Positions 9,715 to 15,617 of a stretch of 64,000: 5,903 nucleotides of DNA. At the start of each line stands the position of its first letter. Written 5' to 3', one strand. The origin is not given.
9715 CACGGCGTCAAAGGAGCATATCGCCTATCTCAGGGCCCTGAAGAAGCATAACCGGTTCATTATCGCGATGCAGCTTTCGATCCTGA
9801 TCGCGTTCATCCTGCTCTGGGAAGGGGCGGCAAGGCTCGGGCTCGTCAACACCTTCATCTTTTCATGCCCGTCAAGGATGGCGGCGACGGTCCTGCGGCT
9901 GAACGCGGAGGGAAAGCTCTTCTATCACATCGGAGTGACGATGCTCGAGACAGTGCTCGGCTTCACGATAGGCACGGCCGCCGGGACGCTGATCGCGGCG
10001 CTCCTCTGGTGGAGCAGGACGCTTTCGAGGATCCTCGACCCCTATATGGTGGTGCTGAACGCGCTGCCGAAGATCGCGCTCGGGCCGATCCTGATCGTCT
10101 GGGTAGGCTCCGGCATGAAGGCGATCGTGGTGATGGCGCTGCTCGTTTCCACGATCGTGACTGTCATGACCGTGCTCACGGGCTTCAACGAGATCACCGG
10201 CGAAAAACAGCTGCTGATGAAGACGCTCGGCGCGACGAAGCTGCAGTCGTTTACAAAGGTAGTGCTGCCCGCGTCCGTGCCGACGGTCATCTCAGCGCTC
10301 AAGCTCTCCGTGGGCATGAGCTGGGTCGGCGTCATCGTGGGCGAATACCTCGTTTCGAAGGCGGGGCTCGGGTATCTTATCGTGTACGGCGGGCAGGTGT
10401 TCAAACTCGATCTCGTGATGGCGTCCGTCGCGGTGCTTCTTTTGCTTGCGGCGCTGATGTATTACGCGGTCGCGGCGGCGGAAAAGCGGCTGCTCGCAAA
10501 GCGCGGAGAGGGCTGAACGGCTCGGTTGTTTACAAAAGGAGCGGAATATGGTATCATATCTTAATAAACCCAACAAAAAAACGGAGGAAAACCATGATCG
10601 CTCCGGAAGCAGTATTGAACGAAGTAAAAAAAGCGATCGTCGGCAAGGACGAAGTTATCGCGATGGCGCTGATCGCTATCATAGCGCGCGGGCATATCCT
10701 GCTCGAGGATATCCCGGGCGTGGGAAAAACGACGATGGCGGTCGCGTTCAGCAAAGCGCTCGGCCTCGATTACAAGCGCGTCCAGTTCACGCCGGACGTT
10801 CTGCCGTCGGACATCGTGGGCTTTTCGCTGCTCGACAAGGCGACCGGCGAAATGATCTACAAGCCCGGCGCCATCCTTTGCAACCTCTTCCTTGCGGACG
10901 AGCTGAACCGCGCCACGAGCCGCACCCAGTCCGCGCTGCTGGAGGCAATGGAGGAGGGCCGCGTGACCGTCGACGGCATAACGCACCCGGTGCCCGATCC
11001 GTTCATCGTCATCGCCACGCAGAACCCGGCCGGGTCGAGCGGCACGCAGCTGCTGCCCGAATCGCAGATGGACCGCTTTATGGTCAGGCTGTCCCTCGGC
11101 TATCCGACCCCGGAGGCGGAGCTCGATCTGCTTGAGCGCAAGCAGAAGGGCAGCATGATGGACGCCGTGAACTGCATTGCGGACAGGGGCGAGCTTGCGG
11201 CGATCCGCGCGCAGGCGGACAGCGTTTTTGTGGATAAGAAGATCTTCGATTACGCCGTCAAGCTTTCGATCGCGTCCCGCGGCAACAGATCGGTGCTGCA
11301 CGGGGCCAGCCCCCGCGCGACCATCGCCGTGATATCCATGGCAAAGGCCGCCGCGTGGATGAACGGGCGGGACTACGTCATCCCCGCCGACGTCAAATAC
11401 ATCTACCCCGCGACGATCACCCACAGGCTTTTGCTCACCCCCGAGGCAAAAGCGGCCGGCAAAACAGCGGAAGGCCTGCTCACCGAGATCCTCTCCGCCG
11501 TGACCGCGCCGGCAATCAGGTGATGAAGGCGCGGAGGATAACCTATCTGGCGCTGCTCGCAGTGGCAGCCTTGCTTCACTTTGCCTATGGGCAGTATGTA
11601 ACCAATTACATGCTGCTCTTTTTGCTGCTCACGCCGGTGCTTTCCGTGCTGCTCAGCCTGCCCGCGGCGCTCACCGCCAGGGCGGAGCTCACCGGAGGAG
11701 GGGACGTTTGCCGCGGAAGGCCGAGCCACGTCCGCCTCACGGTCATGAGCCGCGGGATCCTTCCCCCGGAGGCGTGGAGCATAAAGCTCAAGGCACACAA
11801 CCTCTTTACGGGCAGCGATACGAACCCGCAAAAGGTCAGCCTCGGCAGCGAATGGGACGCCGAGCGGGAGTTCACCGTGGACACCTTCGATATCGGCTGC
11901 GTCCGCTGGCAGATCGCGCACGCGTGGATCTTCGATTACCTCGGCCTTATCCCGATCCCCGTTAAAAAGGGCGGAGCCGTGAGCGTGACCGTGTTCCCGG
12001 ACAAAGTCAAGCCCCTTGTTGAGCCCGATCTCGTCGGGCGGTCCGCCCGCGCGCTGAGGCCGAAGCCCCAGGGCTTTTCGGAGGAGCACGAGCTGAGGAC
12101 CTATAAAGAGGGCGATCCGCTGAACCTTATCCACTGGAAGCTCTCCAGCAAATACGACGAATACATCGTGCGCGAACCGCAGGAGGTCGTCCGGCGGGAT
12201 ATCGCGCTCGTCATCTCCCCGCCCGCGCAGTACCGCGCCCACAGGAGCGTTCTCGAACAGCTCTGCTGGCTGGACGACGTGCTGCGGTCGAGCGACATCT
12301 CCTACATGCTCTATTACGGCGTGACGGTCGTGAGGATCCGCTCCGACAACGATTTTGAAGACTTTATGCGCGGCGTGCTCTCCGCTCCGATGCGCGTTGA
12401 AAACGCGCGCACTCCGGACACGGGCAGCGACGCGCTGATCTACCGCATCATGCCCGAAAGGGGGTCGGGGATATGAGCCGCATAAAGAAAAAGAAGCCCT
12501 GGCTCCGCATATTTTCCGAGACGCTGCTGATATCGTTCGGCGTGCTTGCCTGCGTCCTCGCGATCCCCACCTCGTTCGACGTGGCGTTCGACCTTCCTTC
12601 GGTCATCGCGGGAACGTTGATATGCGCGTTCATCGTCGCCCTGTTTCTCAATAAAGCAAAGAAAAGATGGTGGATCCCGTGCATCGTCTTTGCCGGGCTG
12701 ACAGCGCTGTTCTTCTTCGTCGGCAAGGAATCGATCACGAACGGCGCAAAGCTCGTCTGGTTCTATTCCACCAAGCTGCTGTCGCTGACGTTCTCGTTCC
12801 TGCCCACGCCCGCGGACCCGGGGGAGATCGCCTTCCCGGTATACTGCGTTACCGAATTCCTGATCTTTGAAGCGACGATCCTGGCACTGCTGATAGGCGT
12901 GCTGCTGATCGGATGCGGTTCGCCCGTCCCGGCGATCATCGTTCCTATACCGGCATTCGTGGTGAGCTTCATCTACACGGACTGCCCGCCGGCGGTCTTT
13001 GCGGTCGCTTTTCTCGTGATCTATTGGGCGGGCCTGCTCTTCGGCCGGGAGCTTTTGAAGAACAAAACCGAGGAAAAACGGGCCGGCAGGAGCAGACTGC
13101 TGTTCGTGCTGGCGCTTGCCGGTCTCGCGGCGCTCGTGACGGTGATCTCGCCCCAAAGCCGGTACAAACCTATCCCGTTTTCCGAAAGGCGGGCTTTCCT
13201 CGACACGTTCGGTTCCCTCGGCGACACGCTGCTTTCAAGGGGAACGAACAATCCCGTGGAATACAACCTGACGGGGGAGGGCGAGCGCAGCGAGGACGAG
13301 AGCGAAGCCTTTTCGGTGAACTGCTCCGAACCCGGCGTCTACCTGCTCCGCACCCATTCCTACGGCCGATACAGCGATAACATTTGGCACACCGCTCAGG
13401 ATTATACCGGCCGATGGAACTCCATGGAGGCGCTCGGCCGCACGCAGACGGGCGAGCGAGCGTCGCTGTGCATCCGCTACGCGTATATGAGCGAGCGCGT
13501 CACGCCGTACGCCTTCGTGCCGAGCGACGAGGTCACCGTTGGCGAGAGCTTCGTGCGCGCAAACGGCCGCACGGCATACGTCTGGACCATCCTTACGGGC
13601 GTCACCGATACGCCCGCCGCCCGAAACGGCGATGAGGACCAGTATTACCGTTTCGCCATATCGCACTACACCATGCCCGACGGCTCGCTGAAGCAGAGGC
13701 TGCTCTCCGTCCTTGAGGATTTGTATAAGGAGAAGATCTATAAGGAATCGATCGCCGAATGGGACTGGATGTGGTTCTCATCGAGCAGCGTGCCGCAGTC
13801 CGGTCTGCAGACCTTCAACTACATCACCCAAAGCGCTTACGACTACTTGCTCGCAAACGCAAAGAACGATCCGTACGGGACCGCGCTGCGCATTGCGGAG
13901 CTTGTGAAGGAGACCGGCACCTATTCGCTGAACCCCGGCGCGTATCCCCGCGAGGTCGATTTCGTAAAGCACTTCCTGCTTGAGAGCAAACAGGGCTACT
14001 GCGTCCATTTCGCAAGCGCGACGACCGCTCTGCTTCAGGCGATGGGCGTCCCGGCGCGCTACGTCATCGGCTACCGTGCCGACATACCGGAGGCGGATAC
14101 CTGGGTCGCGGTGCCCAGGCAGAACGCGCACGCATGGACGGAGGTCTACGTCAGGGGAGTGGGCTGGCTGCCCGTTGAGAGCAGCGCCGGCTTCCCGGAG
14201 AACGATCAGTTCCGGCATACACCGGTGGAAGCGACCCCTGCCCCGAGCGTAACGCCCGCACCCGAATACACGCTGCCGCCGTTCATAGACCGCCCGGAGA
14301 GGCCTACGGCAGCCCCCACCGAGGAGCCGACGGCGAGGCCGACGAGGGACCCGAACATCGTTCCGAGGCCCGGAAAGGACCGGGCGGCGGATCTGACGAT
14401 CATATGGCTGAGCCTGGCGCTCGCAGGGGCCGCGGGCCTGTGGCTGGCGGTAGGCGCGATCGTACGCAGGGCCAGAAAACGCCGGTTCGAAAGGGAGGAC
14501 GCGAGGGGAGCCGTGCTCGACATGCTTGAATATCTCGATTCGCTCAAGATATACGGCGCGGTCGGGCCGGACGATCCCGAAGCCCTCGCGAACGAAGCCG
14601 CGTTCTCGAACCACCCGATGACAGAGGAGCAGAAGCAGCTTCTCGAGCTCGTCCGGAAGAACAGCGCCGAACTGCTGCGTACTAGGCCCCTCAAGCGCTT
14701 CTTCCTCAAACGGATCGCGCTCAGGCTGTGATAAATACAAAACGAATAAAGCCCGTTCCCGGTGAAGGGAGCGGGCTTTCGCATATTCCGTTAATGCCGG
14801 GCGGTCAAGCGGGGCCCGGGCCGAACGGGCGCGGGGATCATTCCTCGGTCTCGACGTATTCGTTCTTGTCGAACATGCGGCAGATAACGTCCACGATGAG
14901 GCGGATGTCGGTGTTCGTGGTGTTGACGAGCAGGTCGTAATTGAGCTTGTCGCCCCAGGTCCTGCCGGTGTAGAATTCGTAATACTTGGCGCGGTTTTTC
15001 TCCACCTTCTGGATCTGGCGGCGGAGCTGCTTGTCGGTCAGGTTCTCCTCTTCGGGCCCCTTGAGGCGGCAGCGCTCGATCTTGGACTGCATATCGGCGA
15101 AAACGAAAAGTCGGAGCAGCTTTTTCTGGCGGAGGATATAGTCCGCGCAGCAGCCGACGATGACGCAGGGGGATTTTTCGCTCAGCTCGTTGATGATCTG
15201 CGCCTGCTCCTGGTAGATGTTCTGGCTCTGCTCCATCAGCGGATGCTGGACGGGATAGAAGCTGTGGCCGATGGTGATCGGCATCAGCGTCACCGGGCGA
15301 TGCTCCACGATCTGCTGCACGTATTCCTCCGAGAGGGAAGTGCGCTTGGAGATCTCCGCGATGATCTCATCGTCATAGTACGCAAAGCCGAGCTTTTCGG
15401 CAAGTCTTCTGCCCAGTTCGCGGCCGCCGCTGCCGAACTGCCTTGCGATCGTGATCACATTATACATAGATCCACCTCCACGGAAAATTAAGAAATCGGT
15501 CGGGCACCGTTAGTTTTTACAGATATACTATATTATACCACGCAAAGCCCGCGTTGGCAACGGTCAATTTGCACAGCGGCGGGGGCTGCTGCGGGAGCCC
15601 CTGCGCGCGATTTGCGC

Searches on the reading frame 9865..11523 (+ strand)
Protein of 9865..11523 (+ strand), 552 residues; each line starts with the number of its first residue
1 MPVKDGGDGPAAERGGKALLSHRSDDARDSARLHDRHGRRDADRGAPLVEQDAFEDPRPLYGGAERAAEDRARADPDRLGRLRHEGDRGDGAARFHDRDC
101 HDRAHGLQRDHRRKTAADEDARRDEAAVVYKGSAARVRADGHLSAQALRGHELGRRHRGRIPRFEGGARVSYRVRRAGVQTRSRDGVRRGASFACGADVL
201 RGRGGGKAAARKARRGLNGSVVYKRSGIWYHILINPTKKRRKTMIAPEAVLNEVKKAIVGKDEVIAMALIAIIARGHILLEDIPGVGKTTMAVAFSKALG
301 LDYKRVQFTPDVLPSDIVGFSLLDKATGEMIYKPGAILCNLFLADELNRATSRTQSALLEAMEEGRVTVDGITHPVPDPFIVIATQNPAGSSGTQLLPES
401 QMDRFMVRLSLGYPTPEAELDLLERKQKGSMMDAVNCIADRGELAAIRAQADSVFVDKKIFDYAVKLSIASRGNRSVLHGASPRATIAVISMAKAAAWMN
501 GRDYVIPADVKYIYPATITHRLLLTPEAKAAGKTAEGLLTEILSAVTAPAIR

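Call 17: search_protein_families(library=pfam, proteins=[window:9865-11523:+], max_evalue=0.001)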
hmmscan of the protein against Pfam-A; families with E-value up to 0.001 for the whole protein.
window:9865-11523:+ (552 aa): 6 families
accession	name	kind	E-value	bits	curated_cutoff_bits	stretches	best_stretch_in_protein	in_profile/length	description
PF07726.17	AAA_3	-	5.4e-53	178.8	27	1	277-407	1-131/131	ATPase family associated with various cellular activities (AAA)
PF17863.7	AAA_lid_2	-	7.3e-19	67.7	22.7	1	470-542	2-74/74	AAA lid domain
PF20030.5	bpMoxR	-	5.4e-10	39.1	27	1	249-419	5-174/205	MoxR domain in the MoxR-vWA-beta-propeller ternary systems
PF07728.20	AAA_5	-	6e-09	36.5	22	1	282-404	6-138/139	AAA domain (dynein-related subfamily)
PF00493.29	MCM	-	0.00011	21.8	23.3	1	260-390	42-175/224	MCM P-loop domain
PF00004.35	AAA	-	0.00025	22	21.2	0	283-404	6-125/131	ATPase family associated with various cellular activities (AAA)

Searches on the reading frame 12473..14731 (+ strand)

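Call 17: search_protein_families(library=pfam, proteins=[window:12473-14731:+], max_evalue=0.001)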
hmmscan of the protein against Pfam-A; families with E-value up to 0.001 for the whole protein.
window:12473-14731:+ (752 aa): 2 families
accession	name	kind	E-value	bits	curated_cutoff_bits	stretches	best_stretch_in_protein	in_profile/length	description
PF01841.26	Transglut_core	-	4.2e-23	82.1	23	1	462-569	9-107/108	Transglutaminase-like superfamily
PF11992.13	TgpA_N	-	8.4e-07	28.7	30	1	26-307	6-252/333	TgpA N-terminal domain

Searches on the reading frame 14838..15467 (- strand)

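Call 18: search_protein_families(library=pfam, proteins=[window:14838-15467:-], max_evalue=0.001)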
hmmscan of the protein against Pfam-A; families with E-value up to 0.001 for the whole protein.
window:14838-15467:- (209 aa): 1 family
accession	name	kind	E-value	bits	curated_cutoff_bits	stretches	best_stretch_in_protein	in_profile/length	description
PF13189.12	Cytidylate_kin2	-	7.6e-47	160.2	28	1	4-184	1-175/176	Cytidylate kinase-like family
